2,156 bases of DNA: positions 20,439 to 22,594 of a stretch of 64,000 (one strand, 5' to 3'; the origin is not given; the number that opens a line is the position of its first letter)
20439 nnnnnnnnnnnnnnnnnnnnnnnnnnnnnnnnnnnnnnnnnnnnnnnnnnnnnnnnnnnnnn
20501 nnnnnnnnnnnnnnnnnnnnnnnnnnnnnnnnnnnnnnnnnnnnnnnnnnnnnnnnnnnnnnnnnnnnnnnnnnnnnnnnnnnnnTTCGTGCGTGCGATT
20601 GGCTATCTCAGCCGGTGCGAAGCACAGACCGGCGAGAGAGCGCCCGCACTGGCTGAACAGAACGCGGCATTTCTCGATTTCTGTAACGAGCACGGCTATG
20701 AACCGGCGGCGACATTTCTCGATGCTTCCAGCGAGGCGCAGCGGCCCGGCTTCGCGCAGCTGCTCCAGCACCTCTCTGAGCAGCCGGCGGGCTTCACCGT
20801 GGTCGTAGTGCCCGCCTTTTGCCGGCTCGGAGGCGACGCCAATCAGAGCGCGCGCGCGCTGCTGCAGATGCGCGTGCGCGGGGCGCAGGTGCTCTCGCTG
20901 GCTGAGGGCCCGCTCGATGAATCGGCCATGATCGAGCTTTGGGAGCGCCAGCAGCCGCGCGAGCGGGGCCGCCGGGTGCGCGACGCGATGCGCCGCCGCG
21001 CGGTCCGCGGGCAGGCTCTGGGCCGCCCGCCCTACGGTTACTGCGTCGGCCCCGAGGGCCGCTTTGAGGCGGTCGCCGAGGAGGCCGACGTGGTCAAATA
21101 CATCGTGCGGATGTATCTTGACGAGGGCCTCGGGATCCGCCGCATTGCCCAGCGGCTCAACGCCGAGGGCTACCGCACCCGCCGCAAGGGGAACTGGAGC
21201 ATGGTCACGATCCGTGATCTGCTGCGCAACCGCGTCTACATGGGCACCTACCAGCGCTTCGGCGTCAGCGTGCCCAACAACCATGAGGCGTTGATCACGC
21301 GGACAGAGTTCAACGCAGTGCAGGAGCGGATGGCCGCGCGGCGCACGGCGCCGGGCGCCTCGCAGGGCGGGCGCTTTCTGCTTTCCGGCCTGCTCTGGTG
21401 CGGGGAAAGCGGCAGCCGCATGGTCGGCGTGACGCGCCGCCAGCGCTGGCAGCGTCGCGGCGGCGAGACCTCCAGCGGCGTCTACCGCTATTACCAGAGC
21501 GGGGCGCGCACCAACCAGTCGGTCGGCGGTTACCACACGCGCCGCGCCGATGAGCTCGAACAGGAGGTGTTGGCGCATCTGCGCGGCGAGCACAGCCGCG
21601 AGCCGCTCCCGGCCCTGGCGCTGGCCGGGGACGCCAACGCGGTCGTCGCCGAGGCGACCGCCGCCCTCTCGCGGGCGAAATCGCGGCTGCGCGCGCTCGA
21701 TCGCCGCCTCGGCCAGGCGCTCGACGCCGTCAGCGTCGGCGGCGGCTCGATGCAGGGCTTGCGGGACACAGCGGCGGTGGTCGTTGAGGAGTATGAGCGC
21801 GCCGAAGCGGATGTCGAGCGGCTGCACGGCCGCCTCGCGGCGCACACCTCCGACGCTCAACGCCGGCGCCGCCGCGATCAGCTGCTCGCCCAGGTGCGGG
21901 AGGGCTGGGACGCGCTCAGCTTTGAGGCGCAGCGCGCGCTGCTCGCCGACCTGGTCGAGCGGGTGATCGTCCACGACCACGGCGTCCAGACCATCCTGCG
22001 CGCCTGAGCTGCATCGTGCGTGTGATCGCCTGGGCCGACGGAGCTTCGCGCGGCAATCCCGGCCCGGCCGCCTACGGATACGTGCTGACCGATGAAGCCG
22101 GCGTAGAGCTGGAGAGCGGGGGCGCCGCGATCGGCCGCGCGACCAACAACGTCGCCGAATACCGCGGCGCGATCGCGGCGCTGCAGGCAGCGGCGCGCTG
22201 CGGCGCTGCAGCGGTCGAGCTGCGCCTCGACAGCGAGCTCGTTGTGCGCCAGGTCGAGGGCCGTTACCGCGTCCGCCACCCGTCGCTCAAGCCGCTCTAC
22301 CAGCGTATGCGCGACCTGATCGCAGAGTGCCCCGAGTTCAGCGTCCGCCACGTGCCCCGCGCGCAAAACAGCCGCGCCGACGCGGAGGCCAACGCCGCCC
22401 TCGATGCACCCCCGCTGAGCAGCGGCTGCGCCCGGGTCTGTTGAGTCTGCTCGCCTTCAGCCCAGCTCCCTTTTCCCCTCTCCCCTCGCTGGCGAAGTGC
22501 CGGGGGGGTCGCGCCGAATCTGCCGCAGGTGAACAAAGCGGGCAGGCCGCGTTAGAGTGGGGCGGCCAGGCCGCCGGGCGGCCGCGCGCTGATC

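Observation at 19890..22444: Large-serine-recombinase homologue with a non-canonical catalytic motif, embedded as the middle gene of a tight DUF164-recombinase-RNase HI operon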

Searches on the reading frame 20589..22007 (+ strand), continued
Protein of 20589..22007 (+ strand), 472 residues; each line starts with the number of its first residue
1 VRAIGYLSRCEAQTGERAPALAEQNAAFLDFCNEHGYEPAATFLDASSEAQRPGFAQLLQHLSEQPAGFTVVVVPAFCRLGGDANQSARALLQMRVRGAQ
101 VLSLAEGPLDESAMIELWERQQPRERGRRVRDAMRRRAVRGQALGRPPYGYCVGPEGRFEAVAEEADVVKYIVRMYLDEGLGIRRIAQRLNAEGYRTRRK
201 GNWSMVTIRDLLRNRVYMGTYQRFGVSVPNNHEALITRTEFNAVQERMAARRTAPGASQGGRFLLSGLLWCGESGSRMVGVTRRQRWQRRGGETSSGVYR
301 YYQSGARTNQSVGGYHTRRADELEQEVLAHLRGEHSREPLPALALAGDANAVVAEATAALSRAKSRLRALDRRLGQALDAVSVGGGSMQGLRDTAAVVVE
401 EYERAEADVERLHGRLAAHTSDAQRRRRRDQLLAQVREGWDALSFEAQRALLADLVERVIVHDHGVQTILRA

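Call 42: list_cluster_members(proteins=[P0121, P0125, P0136, P0146, P0150, P0160, P0174, P0193, P0212, P0233])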
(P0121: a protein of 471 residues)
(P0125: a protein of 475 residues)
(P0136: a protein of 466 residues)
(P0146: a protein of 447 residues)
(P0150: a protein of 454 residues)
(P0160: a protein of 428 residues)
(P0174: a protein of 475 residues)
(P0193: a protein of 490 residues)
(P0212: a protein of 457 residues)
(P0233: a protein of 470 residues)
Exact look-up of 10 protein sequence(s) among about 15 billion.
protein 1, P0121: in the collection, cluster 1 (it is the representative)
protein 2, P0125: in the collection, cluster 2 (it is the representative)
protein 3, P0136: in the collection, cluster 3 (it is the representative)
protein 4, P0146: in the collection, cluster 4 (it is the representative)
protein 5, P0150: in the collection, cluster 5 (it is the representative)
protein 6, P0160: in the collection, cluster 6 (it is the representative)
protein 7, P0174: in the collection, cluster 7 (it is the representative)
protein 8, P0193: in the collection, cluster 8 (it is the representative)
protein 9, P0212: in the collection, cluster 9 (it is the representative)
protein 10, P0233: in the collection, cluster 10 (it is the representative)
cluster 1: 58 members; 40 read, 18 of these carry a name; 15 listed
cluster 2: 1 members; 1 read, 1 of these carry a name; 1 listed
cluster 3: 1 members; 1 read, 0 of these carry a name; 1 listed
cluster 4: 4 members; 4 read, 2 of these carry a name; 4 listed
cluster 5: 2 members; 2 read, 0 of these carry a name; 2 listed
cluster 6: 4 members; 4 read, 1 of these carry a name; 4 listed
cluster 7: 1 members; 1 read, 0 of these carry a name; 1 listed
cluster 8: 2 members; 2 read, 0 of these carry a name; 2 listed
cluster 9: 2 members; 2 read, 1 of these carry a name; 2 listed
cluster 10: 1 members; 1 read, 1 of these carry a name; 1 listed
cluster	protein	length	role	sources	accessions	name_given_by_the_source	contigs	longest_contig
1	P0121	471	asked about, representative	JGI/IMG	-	site-specific DNA recombinase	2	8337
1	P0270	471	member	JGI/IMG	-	site-specific DNA recombinase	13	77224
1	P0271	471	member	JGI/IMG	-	site-specific DNA recombinase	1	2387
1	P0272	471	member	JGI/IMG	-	DNA invertase Pin-like site-specific DNA recombinase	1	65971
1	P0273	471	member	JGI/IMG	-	DNA invertase Pin-like site-specific DNA recombinase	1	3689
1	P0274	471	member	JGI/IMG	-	site-specific DNA recombinase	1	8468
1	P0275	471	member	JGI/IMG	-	DNA invertase Pin-like site-specific DNA recombinase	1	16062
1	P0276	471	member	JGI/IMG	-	DNA invertase Pin-like site-specific DNA recombinase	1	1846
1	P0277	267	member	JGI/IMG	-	site-specific DNA recombinase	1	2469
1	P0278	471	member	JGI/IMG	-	DNA invertase Pin-like site-specific DNA recombinase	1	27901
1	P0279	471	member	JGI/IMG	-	DNA invertase Pin-like site-specific DNA recombinase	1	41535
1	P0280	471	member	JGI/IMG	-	DNA invertase Pin-like site-specific DNA recombinase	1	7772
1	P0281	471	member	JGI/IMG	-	site-specific DNA recombinase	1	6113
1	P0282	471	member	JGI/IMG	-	DNA invertase Pin-like site-specific DNA recombinase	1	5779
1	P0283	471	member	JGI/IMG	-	DNA invertase Pin-like site-specific DNA recombinase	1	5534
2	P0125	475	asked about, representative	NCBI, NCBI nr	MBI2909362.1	MAG: recombinase family protein [Chloroflexi bacterium] | recombinase family protein [Chloroflexota bacterium]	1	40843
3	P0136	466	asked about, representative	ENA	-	-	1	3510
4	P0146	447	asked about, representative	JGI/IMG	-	site-specific DNA recombinase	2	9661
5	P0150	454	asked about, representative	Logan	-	-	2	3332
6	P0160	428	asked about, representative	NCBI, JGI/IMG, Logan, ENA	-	site-specific DNA recombinase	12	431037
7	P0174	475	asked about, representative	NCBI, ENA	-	-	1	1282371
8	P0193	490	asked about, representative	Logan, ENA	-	-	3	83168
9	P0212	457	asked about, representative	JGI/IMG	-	DNA invertase Pin-like site-specific DNA recombinase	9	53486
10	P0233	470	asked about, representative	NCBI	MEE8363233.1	MAG: recombinase family protein [Dehalococcoidia bacterium]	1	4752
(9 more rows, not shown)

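Call 43: find_encoding_contigs(protein=P0212, flank=5000, max_places=1)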
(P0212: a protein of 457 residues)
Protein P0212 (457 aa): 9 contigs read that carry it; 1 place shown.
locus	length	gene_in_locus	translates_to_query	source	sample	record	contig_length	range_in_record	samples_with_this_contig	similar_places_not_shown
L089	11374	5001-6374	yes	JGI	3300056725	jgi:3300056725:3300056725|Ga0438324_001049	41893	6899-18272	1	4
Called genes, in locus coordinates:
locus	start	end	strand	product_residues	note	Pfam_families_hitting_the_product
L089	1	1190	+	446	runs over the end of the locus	PF01882:DUF58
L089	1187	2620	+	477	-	-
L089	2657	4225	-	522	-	PF00224:PK, PF02887:PK_C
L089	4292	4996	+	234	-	PF24481:CT398_CC (weak)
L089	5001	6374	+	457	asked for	PF07508:Recombinase, PF13408:Zn_ribbon_recom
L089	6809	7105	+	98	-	PF01402:RHH_1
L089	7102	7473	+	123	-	PF01850:PIN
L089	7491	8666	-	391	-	PF02746:MR_MLE_N, PF13378:MR_MLE_C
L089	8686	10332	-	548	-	PF02776:TPP_enzyme_N, PF00205:TPP_enzyme_M, PF02775:TPP_enzyme_C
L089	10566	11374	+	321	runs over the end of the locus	PF01436:NHL (faint), PF08450:SGL (faint), PF25021:TEN_NHL, PF24684:Vgb_lyase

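Call 44: find_encoding_contigs(protein=P0174, flank=5000, max_places=1)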
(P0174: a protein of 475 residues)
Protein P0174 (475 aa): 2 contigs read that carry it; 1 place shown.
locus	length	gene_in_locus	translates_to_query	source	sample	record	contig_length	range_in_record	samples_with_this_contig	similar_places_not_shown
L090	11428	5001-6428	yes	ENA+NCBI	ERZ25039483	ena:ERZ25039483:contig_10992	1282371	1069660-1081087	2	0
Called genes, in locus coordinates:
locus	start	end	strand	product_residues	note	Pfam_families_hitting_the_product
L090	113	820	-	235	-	PF00902:TatC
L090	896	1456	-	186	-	PF02416:TatA_B_E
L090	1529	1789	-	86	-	PF00550:PP-binding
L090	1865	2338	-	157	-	PF01029:NusB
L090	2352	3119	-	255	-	PF00106:adh_short, PF08659:KR, PF13561:adh_short_C2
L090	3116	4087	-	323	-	PF00698:Acyl_transf_1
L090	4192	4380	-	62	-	PF01783:Ribosomal_L32p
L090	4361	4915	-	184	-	PF02620:YceD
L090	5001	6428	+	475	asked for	PF07508:Recombinase, PF13408:Zn_ribbon_recom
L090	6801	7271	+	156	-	PF13531:SBP_bac_11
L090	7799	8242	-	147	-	PF01243:PNPOx_N (weak)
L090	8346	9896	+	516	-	PF01225:Mur_ligase, PF08245:Mur_ligase_M, PF02875:Mur_ligase_C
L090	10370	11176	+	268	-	-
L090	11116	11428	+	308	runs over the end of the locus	PF13632:Glyco_trans_2_3 (weak)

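Call 45: find_encoding_contigs(protein=P0241, flank=5000, max_places=1)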
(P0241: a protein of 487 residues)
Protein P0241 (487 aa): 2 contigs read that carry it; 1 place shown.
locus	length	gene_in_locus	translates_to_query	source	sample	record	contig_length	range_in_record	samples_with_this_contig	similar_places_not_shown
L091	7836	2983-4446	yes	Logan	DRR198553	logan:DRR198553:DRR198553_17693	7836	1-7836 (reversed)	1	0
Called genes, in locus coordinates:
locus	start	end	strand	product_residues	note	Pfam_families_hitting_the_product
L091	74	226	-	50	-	-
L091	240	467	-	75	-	PF12844:HTH_19, PF13560:HTH_31, PF01381:HTH_3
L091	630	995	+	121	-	PF12844:HTH_19, PF13560:HTH_31, PF01381:HTH_3, PF07022:Phage_CI_repr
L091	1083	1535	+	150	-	PF06114:Peptidase_M78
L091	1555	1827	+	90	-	PF02805:Ada_Zn_binding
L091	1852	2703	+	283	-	PF00565:SNase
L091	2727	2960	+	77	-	-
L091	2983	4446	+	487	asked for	PF00239:Resolvase, PF07508:Recombinase, PF13408:Zn_ribbon_recom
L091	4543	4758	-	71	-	-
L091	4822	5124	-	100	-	-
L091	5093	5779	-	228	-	PF01510:Amidase_2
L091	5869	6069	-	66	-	PF10779:XhlA (weak)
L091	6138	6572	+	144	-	-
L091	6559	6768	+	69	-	-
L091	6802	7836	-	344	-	?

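Call 54: find_encoding_contigs(protein=P0247, flank=8000, max_places=1)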
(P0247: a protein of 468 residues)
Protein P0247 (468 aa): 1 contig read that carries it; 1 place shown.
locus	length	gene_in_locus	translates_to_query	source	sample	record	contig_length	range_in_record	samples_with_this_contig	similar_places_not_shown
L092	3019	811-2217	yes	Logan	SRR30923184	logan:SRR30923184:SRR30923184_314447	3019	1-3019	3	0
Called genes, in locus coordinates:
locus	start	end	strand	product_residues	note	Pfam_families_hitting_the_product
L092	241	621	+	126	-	PF13560:HTH_31, PF01381:HTH_3, PF12844:HTH_19 (weak), PF13443:HTH_26 (weak)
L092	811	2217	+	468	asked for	PF00239:Resolvase, PF07508:Recombinase, PF13408:Zn_ribbon_recom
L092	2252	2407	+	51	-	-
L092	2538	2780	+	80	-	-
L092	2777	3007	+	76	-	-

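Call 60: search_protein_families(library=ncbifam, proteins=[L082:1677-2627:+, L085:4292-4993:+, L089:4292-4996:+], max_evalue=0.01)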
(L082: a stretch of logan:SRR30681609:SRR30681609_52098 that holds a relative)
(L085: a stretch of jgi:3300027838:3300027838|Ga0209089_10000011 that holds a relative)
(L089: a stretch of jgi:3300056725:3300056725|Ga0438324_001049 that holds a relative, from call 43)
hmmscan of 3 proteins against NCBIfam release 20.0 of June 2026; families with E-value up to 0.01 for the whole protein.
L082:1677-2627:+ (316 aa): 9 families
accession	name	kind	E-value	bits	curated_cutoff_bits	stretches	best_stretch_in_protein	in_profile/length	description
TIGR00716.1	rnhC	equivalog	2.7e-58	197.6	161.2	1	103-308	78-284/284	ribonuclease HIII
TIGR00729.1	TIGR00729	equivalog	2.5e-17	63.6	123.3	1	109-272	2-166/207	ribonuclease HII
NF010537.0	PRK13925.1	equivalog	8.2e-12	45.2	252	1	108-163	12-67/200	ribonuclease HII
NF000595.1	PRK00015.1-3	equivalog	4.5e-10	39.8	167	1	108-262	4-140/188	ribonuclease HII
NF010538.0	PRK13926.1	equivalog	4.6e-09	36.8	285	1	110-269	26-164/213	ribonuclease HII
NF000598.1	PRK00015.2-2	equivalog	5.8e-06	26.1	273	1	109-170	23-84/203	ribonuclease HII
NF000596.1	PRK00015.1-4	equivalog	2.6e-05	24.2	251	1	109-163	3-53/186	ribonuclease HII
NF000594.1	PRK00015.1-1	equivalog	2.9e-05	23.8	243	1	109-165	72-124/251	ribonuclease HII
NF000600.1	PRK00015.2-4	equivalog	5.2e-05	22.9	364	1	97-157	17-77/212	ribonuclease HII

L085:4292-4993:+ (233 aa): 2 families
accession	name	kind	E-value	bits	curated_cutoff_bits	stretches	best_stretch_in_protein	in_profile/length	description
NF047363.1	Zn_ribbon_CdsZ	equivalog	3.6e-08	33.2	275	1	41-231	43-231/251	zinc ribbon domain regulatory protein CdsZ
NF007139.0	PRK09585.1-3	equivalog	0.0056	15.8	367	1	44-115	257-335/370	anhydro-N-acetylmuramic acid kinase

L089:4292-4996:+ (234 aa): 1 family
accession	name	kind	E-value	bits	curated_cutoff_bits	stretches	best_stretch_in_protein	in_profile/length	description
NF047363.1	Zn_ribbon_CdsZ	equivalog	1.3e-11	44.4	275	1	4-231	5-230/251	zinc ribbon domain regulatory protein CdsZ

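Call 61: search_protein_families(library=pfam, proteins=[L082:1677-2627:+], max_evalue=0.01)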
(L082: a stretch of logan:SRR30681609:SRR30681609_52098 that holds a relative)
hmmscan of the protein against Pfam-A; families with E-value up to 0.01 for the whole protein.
L082:1677-2627:+ (316 aa): 1 family
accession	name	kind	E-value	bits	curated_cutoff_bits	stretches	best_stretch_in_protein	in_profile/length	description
PF01351.25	RNase_HII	-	7.8e-30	104.7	25.8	1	109-309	1-199/199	Ribonuclease HII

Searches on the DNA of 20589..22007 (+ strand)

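Call 35: search_rna_families(sources=[L085, L087, L081, L082, L057, L004, L010], threshold=gathering)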
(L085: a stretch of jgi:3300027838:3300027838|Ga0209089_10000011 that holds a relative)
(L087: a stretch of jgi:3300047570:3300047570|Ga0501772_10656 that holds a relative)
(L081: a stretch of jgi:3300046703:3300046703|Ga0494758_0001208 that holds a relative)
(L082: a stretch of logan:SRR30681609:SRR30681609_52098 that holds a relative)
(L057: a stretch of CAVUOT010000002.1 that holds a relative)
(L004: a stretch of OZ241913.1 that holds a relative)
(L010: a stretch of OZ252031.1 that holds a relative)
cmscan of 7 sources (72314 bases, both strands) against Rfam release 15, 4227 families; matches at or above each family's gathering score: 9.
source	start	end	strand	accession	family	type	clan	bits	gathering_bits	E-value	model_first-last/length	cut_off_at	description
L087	7055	7420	+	RF00010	RNaseP_bact_a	Gene; ribozyme;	CL00002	317.1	100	6.2e-103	1-367/367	no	Bacterial RNase P class A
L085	6383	6754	+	RF00010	RNaseP_bact_a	Gene; ribozyme;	CL00002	282.5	100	3.4e-91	1-367/367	no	Bacterial RNase P class A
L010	7489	7863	+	RF00010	RNaseP_bact_a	Gene; ribozyme;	CL00002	279.2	100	4.5e-90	1-367/367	no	Bacterial RNase P class A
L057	9794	9866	+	RF00005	tRNA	Gene; tRNA;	CL00001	69.5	29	4.9e-13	1-71/71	no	tRNA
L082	2960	3032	+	RF00005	tRNA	Gene; tRNA;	CL00001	68.7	29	8.3e-13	1-71/71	no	tRNA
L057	8542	8614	+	RF00005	tRNA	Gene; tRNA;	CL00001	68.7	29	8.3e-13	1-71/71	no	tRNA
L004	11550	11623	-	RF00005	tRNA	Gene; tRNA;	CL00001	67.5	29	1.8e-12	1-71/71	no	tRNA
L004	11644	11716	-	RF00005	tRNA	Gene; tRNA;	CL00001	62.6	29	3.8e-11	1-71/71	no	tRNA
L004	11417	11500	-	RF00005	tRNA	Gene; tRNA;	CL00001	49.4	29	1.6e-07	1-71/71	no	tRNA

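Call 46: search_rna_families(sources=[L089, L090, L091], threshold=gathering)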
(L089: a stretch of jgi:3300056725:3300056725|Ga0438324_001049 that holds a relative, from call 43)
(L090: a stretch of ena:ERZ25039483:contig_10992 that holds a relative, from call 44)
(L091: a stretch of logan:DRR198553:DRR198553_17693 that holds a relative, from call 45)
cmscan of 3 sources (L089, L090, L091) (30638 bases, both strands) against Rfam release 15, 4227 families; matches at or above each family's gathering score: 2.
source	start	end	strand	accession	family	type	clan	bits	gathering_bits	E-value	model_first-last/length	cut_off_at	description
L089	6375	6730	+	RF00010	RNaseP_bact_a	Gene; ribozyme;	CL00002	281.1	100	4.4e-91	1-367/367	no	Bacterial RNase P class A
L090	7306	7696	+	RF00010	RNaseP_bact_a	Gene; ribozyme;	CL00002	275.3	100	4e-89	1-367/367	no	Bacterial RNase P class A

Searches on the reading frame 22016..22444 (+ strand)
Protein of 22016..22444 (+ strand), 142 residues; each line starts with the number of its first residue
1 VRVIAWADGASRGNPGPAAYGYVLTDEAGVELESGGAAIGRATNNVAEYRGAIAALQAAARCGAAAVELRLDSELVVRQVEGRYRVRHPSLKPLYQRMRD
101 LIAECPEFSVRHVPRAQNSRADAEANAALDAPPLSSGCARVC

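Call 3: search_protein_families(library=pfam, proteins=[window:22016-22444:+], max_evalue=0.1)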
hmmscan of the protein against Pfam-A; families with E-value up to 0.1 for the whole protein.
window:22016-22444:+ (142 aa): 2 families
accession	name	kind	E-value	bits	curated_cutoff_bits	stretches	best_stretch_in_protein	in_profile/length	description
PF13456.12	RVT_3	-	1.5e-19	70.6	21.6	1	8-128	3-123/123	Reverse transcriptase-like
PF00075.30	RNase_H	-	1.5e-09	38.6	25.8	1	3-81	4-76/141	RNase H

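Call 4: search_protein_families(library=ncbifam, proteins=[window:22016-22444:+], max_evalue=0.1)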
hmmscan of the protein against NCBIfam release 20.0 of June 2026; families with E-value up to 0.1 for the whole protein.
window:22016-22444:+ (142 aa): 8 families
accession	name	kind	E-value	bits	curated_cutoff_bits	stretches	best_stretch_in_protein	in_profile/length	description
NF005567.0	PRK07238.1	equivalog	2.3e-44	152.2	326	1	1-132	2-134/378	bifunctional RNase H/acid phosphatase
NF041306.1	RnaseHI_Halo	equivalog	3.5e-39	134.7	300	1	2-130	69-196/197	ribonuclease HI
NF041175.1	RNAseHI_Thmprot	equivalog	7.2e-26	90.7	140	1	13-129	13-133/143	ribonuclease HI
NF010482.0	PRK13907.1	equivalog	3.2e-13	49.9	231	1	6-128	5-124/128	ribonuclease H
NF001236.0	PRK00203.1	equivalog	6.1e-10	38.9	160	1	2-80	4-78/151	ribonuclease HI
NF005116.0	PRK06548.1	equivalog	4.6e-05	23.4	280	1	3-79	6-76/161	ribonuclease H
NF005822.0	PRK07708.1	equivalog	4.9e-05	23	175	1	42-135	116-212/220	hypothetical protein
NF046109.1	RNaseH_Halikb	equivalog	0.005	16.8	320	1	8-63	86-139/211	ribonuclease H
